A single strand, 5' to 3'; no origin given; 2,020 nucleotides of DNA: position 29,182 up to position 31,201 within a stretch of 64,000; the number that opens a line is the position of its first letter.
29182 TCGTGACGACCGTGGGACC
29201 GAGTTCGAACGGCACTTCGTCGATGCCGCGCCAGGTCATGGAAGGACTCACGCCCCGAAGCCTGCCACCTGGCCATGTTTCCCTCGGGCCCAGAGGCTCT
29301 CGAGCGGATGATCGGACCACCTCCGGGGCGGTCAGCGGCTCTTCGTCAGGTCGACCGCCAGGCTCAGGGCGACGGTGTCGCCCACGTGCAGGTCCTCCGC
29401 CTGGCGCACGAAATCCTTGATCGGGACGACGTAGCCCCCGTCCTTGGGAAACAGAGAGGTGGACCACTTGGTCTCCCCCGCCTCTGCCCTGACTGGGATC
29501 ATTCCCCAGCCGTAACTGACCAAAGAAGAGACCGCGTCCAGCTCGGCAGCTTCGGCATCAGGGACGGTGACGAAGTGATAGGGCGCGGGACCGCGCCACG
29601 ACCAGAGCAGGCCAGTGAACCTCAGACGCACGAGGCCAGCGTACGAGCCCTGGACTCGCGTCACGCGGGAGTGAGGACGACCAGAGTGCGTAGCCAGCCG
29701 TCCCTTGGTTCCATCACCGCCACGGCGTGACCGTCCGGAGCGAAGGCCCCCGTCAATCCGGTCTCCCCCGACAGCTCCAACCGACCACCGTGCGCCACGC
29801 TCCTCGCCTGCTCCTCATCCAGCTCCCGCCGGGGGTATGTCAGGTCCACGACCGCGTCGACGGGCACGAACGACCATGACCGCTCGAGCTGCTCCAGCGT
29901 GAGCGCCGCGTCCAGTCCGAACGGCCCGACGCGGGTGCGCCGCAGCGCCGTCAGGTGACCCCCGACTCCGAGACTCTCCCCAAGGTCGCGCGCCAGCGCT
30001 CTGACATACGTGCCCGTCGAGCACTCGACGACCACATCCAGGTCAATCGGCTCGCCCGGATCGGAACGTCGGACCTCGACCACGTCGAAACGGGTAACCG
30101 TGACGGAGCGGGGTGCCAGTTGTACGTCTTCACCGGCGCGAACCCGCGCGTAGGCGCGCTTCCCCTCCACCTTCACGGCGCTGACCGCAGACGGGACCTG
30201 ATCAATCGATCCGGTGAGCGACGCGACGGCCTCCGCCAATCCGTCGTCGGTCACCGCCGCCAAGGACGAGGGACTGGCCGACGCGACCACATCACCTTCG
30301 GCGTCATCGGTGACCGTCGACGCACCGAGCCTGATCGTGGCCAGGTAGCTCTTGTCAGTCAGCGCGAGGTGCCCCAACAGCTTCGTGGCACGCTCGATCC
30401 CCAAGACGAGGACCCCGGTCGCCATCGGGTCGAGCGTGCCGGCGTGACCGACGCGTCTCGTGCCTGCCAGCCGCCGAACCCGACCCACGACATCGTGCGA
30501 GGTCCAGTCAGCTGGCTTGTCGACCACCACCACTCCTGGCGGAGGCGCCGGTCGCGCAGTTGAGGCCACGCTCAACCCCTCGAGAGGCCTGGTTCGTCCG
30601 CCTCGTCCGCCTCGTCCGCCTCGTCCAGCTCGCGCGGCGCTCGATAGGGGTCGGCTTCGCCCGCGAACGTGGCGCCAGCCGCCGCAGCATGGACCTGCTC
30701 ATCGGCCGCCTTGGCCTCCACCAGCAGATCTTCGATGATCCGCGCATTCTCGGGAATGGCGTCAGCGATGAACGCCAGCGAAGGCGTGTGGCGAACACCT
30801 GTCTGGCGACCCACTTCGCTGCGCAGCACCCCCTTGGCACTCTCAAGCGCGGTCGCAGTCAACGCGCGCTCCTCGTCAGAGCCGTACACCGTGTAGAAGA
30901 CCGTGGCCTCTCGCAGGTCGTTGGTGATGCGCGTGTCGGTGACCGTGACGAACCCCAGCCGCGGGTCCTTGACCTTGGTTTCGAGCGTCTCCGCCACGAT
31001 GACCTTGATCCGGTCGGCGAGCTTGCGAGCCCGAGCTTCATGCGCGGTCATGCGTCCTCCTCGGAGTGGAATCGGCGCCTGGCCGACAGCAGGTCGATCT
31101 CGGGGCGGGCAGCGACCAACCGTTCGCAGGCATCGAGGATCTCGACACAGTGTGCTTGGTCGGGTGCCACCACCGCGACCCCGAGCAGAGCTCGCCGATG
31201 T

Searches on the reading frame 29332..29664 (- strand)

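Call 31: search_protein_families(library=pfam, proteins=[window:29332-29664:-], max_evalue=0.00001)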
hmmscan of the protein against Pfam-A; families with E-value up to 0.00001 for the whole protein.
window:29332-29664:- (110 aa): 1 family
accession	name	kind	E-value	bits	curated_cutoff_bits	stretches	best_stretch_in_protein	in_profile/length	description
PF08922.17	DUF1905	-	2.9e-24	85.4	24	1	16-102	1-81/81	Domain of unknown function (DUF1905)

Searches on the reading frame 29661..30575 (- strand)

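Call 31: search_protein_families(library=pfam, proteins=[window:29661-30575:-], max_evalue=0.00001)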
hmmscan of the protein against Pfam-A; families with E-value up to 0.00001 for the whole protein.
window:29661-30575:- (304 aa): 3 families
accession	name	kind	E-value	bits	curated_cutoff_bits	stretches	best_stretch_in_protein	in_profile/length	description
PF01509.24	TruB_N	-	9.6e-47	159.5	27.3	1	34-191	1-149/149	TruB family pseudouridylate synthase (N terminal domain)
PF09142.17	TruB_C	-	1.6e-17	63.4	28.7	1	247-301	1-55/56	tRNA Pseudouridine synthase II, C terminal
PF16198.10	TruB_C_2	-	1.8e-13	50.8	29.3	1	192-232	1-41/66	tRNA pseudouridylate synthase B C-terminal domain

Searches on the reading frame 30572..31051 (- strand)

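Call 31: search_protein_families(library=pfam, proteins=[window:30572-31051:-], max_evalue=0.00001)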
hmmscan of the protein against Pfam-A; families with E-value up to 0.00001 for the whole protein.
window:30572-31051:- (159 aa): 1 family
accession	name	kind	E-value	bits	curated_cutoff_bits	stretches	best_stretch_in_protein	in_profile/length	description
PF02033.23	RBFA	-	4e-29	101.4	34.7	1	7-110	1-105/105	Ribosome-binding factor A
